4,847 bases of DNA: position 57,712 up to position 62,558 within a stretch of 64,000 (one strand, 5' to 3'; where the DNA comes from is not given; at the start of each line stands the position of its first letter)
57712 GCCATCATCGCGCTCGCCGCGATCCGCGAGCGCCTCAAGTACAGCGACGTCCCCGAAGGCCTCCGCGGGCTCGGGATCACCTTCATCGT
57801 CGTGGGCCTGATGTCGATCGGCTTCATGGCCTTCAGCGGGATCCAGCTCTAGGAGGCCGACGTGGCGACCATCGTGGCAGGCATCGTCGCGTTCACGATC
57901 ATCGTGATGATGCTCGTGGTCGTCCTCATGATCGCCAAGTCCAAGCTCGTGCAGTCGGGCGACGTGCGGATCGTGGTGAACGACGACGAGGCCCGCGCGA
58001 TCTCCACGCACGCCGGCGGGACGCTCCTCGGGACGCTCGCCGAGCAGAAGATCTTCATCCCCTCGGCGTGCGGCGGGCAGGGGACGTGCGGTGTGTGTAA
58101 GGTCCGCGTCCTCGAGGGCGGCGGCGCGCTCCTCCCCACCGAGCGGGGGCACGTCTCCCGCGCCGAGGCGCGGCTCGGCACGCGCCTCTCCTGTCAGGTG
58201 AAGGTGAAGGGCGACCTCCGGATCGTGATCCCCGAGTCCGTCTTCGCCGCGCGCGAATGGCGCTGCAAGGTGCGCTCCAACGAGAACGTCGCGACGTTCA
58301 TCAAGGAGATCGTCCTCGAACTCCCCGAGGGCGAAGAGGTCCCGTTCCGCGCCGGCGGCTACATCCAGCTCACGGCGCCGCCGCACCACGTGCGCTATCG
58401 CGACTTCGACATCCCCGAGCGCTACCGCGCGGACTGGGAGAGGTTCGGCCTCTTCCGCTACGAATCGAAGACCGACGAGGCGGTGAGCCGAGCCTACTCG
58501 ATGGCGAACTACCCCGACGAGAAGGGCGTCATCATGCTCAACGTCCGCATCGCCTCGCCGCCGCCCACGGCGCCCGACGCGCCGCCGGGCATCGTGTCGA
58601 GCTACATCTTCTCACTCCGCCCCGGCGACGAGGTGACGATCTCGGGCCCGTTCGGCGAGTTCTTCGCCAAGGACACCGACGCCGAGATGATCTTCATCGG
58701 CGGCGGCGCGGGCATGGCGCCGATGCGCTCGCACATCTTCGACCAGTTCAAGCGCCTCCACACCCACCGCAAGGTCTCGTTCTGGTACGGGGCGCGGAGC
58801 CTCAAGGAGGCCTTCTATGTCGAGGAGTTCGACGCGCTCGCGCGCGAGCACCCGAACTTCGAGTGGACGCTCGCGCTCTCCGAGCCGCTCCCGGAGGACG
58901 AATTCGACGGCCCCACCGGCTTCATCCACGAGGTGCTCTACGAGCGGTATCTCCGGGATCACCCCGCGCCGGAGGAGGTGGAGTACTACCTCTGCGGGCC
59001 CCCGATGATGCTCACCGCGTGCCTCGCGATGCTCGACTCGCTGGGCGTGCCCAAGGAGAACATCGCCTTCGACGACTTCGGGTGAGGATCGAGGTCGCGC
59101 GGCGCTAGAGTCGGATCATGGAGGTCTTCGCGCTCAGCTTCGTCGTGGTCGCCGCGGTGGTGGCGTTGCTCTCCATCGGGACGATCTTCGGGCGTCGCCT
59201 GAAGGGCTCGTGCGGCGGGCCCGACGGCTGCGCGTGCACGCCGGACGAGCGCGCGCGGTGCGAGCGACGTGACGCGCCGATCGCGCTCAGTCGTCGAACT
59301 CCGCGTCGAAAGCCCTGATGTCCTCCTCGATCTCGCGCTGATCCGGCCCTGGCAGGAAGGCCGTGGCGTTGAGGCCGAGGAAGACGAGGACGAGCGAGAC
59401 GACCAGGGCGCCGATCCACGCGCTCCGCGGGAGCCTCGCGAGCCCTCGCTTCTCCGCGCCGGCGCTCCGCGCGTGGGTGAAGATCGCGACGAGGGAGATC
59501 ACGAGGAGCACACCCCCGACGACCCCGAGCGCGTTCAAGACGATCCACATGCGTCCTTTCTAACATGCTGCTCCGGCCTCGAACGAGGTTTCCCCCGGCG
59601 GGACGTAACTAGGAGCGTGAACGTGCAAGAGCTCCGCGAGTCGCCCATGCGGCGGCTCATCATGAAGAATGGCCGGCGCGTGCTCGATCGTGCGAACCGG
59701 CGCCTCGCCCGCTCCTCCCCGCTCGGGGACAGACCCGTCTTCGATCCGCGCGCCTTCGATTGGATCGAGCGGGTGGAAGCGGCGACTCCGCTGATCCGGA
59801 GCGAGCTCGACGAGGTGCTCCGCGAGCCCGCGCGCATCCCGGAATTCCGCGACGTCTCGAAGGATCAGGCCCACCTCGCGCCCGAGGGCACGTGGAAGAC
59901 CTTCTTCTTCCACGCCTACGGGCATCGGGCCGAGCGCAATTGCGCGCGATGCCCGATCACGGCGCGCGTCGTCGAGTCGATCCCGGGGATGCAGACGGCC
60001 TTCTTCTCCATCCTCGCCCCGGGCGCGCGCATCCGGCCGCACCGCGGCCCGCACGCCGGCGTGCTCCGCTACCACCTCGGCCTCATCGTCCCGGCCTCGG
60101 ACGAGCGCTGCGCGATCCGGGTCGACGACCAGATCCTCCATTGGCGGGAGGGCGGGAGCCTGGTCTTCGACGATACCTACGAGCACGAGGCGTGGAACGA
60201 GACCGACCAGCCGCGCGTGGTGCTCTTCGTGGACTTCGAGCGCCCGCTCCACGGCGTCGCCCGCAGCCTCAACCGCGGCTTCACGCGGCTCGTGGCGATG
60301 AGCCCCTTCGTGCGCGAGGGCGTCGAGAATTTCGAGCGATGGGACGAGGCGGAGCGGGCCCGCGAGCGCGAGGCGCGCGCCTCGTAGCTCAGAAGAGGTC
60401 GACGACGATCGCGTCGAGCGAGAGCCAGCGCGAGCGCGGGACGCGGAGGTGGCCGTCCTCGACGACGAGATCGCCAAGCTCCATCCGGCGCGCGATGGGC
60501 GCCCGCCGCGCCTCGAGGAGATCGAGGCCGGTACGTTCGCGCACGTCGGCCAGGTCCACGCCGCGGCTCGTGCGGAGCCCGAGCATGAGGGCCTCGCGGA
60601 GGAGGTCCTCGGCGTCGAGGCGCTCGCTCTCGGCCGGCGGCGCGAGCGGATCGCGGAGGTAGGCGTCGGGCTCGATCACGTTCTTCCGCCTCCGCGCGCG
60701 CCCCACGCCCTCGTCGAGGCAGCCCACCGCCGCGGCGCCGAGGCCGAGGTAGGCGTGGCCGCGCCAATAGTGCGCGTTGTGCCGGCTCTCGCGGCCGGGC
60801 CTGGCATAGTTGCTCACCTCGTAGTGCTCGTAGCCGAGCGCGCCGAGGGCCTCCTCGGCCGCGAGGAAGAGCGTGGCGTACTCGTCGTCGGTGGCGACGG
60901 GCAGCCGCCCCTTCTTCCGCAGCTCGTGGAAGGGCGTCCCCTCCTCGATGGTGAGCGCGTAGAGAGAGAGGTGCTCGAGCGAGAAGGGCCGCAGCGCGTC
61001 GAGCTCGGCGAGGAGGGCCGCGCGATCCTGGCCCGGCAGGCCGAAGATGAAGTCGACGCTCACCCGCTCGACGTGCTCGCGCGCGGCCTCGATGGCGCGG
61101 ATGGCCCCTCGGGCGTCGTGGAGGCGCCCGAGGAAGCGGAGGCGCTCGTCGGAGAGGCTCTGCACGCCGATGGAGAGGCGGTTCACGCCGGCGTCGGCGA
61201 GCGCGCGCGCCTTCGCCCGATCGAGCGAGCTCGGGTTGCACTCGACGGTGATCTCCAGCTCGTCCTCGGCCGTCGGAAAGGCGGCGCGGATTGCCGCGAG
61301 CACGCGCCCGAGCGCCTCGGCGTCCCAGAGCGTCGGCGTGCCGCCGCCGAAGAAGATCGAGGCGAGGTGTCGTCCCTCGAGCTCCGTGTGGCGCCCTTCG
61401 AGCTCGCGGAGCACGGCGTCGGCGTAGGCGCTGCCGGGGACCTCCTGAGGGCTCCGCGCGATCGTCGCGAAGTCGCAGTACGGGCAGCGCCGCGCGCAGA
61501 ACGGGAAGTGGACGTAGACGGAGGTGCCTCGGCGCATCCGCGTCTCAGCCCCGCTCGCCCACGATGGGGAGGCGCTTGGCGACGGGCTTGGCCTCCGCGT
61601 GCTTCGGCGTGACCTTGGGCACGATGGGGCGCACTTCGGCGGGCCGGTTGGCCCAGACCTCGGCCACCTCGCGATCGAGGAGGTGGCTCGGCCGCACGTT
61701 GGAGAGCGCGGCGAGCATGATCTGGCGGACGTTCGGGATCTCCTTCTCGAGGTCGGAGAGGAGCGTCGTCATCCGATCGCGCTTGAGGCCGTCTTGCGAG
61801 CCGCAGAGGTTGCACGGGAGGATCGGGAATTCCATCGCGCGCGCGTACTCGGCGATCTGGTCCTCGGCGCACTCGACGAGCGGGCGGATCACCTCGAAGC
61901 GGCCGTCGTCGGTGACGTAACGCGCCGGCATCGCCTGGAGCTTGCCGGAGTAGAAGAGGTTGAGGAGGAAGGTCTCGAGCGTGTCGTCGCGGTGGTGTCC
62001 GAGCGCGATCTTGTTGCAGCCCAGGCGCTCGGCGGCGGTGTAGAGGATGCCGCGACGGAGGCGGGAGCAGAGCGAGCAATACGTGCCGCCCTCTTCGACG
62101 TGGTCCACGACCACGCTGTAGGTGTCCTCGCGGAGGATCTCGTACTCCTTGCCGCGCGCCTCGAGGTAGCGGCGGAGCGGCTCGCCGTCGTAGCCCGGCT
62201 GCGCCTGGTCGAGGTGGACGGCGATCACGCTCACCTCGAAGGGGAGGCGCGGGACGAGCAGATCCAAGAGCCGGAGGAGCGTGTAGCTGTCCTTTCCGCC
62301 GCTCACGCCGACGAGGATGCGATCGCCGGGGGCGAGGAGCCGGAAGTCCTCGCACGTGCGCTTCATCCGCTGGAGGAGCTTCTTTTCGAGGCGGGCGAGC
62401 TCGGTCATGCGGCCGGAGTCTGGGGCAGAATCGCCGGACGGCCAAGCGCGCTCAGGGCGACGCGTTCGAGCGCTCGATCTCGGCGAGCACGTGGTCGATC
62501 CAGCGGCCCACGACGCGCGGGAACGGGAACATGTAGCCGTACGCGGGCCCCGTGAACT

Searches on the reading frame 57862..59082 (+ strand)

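Call 53: search_protein_families(library=pfam, proteins=[window:57862-59082:+], max_evalue=0.1)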
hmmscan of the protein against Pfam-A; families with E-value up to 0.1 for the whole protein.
window:57862-59082:+ (407 aa): 5 families
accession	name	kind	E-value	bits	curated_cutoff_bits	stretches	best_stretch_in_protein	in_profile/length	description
PF00175.26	NAD_binding_1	-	7.4e-15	56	22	1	278-386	1-106/109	Oxidoreductase NAD-binding domain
PF00111.32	Fer2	-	1.4e-10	41.4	21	1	42-116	5-77/77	2Fe-2S iron-sulfur cluster binding domain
PF00970.30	FAD_binding_6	-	2.3e-10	41.1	21.1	1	204-267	43-97/99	Oxidoreductase FAD-binding domain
PF08021.17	FAD_binding_9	-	0.014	16.1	23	1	137-266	2-119/120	Siderophore-interacting FAD-binding domain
PF08030.17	NAD_binding_6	-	0.027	15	22.2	0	277-316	5-48/156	Ferric reductase NAD binding domain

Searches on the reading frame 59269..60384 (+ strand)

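Call 53: search_protein_families(library=pfam, proteins=[window:59269-60384:+], max_evalue=0.1)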
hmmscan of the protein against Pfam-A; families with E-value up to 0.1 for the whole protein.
window:59269-60384:+ (372 aa): 2 families
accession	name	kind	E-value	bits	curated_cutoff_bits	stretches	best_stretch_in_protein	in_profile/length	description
PF05118.21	Asp_Arg_Hydrox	-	2e-54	184.1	22.6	1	172-326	3-157/157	Aspartyl/Asparaginyl beta-hydroxylase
PF07883.17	Cupin_2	-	0.024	14.8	27.2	0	282-321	30-69/70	Cupin domain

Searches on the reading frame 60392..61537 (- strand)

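Call 53: search_protein_families(library=pfam, proteins=[window:60392-61537:-], max_evalue=0.1)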
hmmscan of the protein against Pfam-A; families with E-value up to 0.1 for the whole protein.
window:60392-61537:- (382 aa): 4 families
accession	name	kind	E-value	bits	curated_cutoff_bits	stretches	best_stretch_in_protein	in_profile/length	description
PF04055.27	Radical_SAM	-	3e-29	102.8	29.5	1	8-175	1-159/166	Radical SAM superfamily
PF06969.22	HemN_C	-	1.5e-13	51.1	24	1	307-368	1-62/67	HemN C-terminal domain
PF03884.20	YacG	-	0.026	14.7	25.5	1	10-37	18-45/52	DNA gyrase inhibitor YacG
PF13353.11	Fer4_12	-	0.072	13.8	22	0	4-98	5-91/137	4Fe-4S single cluster domain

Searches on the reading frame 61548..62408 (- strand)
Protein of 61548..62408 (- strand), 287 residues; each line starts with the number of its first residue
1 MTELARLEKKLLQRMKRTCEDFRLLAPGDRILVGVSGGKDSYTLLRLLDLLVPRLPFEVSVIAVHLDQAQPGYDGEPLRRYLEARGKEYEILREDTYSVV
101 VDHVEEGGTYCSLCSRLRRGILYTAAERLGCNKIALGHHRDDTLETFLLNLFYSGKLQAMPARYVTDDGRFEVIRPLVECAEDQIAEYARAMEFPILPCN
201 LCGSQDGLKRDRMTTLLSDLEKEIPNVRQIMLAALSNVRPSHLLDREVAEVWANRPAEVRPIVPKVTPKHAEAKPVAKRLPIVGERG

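Call 53: search_protein_families(library=pfam, proteins=[window:61548-62408:-], max_evalue=0.1)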
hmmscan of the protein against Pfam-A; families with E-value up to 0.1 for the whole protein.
window:61548-62408:- (287 aa): 1 family
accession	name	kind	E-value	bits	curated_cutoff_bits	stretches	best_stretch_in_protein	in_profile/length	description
PF01171.26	ATP_bind_3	-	7.5e-17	62.1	27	1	31-192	2-159/182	PP-loop family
